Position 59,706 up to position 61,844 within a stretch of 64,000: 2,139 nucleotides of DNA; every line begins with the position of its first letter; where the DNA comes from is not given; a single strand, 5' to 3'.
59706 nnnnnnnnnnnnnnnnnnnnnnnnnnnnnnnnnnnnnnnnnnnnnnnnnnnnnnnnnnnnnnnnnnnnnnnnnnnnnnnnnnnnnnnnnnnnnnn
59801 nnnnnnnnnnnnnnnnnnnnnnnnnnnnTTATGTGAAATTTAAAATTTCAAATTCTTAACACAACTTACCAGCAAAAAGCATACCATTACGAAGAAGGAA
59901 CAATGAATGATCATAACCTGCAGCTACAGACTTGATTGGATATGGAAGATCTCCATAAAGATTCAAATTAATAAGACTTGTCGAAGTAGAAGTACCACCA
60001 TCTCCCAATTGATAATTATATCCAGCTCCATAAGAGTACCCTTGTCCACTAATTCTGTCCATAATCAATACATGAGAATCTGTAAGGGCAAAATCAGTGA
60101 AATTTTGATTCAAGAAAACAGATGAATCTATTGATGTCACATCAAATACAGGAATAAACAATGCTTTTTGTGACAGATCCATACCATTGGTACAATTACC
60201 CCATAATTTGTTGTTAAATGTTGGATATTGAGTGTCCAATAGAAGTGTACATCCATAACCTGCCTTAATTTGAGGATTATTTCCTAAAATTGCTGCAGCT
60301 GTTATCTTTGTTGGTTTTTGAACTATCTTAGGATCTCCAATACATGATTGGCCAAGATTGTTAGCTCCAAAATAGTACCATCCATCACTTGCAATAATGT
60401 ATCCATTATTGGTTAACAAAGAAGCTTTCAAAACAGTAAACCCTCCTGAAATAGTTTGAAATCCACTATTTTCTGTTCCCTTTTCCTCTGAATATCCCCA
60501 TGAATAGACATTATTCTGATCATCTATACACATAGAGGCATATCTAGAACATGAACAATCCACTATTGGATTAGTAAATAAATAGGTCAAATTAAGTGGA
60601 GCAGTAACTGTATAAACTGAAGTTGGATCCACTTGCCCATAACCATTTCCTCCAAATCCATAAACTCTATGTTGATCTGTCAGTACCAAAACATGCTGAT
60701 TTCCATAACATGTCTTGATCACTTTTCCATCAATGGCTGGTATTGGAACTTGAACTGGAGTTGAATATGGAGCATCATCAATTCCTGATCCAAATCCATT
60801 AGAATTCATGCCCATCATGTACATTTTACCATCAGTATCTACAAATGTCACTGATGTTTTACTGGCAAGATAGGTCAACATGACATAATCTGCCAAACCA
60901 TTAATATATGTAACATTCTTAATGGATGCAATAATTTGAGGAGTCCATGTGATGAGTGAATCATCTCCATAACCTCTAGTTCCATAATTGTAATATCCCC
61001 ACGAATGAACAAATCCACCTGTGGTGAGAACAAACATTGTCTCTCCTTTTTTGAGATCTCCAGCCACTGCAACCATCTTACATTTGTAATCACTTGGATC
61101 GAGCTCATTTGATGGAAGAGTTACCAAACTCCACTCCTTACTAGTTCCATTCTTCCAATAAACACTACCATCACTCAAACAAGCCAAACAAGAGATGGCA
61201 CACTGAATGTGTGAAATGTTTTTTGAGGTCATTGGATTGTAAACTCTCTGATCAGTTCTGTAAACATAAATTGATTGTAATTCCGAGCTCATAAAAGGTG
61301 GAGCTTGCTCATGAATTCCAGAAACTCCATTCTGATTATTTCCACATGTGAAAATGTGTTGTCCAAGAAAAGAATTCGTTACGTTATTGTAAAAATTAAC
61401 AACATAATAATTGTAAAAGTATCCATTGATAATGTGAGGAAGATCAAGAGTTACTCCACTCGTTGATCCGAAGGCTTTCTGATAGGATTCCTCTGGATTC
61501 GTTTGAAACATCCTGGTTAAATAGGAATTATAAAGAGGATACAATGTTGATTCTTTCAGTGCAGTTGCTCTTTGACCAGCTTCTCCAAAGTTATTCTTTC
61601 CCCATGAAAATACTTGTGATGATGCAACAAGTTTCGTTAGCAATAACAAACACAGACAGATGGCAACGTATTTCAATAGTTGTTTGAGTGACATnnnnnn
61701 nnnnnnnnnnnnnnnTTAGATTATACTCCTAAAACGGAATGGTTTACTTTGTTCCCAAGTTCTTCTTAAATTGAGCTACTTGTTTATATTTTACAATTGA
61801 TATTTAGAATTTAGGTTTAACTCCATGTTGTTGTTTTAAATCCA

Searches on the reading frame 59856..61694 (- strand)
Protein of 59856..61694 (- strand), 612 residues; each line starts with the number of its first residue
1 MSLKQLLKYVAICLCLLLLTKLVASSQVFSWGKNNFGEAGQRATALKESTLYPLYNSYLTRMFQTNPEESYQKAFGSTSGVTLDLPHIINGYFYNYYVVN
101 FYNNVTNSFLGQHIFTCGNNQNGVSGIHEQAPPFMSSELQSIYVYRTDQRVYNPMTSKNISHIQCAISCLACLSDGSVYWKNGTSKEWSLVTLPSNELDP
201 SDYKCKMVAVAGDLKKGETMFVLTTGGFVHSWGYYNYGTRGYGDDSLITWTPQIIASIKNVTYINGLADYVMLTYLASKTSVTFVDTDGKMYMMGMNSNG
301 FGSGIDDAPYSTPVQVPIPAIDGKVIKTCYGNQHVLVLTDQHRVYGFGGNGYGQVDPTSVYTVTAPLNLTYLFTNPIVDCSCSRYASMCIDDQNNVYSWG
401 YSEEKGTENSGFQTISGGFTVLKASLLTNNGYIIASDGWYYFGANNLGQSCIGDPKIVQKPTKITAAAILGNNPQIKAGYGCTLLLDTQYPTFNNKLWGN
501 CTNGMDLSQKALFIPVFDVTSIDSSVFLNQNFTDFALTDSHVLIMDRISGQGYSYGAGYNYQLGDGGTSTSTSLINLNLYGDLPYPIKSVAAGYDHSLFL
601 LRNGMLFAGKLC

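Call 67: search_protein_families(library=pfam, proteins=[window:59856-61694:-], max_evalue=0.001)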
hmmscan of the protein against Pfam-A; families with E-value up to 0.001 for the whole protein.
window:59856-61694:- (612 aa): 3 families
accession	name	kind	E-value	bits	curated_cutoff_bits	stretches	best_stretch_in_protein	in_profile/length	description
PF25390.1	WD40_RLD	-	3.1e-43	148.9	150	2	113-405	51-328/363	RCC1-like domain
PF00415.24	RCC1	-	1.9e-21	76.8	21.7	1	550-600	2-50/50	Regulator of chromosome condensation (RCC1) repeat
PF13540.12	RCC1_2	-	1.1e-20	73.3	22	2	325-354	1-30/30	Regulator of chromosome condensation (RCC1) repeat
